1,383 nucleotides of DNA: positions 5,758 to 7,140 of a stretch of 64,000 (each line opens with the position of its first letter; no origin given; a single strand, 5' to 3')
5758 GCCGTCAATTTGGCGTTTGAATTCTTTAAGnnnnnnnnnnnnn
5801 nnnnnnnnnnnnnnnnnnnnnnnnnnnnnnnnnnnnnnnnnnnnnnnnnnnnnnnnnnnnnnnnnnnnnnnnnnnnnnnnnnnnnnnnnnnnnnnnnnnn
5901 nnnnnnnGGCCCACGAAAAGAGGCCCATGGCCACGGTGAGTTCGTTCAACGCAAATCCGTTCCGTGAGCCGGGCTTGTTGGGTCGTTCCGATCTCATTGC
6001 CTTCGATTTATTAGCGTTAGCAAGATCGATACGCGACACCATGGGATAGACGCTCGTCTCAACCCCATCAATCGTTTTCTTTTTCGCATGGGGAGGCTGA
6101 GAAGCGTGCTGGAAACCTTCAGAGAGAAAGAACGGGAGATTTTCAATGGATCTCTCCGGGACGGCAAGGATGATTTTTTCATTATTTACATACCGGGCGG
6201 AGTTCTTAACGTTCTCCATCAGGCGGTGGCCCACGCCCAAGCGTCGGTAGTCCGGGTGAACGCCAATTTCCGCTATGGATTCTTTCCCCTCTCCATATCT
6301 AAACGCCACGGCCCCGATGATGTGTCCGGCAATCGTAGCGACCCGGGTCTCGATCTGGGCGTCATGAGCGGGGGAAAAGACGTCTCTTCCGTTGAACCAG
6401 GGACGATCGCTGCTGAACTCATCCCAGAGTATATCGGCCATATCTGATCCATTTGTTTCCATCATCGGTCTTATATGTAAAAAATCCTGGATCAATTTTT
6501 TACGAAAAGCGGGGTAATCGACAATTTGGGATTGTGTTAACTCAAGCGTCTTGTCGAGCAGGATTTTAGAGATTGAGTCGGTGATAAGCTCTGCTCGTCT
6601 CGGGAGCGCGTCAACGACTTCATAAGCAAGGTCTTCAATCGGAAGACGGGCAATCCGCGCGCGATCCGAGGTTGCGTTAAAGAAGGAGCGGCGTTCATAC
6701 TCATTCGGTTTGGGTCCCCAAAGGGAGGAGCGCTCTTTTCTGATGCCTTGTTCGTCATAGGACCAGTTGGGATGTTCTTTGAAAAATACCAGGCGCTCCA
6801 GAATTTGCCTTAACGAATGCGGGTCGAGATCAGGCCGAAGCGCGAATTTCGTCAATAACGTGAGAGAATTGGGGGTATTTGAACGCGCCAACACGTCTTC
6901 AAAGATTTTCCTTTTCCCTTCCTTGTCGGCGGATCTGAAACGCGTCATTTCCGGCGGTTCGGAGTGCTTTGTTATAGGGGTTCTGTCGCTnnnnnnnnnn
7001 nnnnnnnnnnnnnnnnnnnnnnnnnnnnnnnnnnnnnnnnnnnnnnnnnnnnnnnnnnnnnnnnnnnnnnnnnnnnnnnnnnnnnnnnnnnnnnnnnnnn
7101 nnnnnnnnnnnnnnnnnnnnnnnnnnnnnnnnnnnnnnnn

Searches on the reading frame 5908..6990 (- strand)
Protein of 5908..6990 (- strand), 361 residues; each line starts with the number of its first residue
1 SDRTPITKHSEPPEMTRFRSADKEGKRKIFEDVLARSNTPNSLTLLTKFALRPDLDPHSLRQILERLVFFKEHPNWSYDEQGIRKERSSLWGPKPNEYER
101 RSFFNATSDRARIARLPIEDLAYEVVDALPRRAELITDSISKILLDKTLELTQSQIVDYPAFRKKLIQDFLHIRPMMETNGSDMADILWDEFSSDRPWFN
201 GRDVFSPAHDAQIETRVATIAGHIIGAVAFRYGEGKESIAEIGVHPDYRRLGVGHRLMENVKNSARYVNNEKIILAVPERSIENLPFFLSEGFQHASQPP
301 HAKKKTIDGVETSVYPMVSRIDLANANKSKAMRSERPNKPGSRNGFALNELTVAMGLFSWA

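Call 81: search_protein_families(library=pfam, proteins=[window:5908-6990:-], max_evalue=0.1)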
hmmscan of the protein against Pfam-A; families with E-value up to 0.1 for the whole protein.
window:5908-6990:- (361 aa): 5 families
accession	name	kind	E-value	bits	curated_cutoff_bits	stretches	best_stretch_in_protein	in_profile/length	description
PF13508.13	Acetyltransf_7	-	9.8e-10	39.1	27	1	217-294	7-83/84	Acetyltransferase (GNAT) domain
PF00583.31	Acetyltransf_1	-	1.7e-08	35.2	20.7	1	184-288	4-111/116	Acetyltransferase (GNAT) family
PF13673.13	Acetyltransf_10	-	2.9e-08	34.2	23.6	1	215-298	33-112/128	Acetyltransferase (GNAT) domain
PF14542.12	Acetyltransf_CG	-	0.037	14.6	30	1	221-267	8-55/80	GCN5-related N-acetyl-transferase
PF13527.13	Acetyltransf_9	-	0.076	13.5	25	0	239-266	75-102/127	Acetyltransferase (GNAT) domain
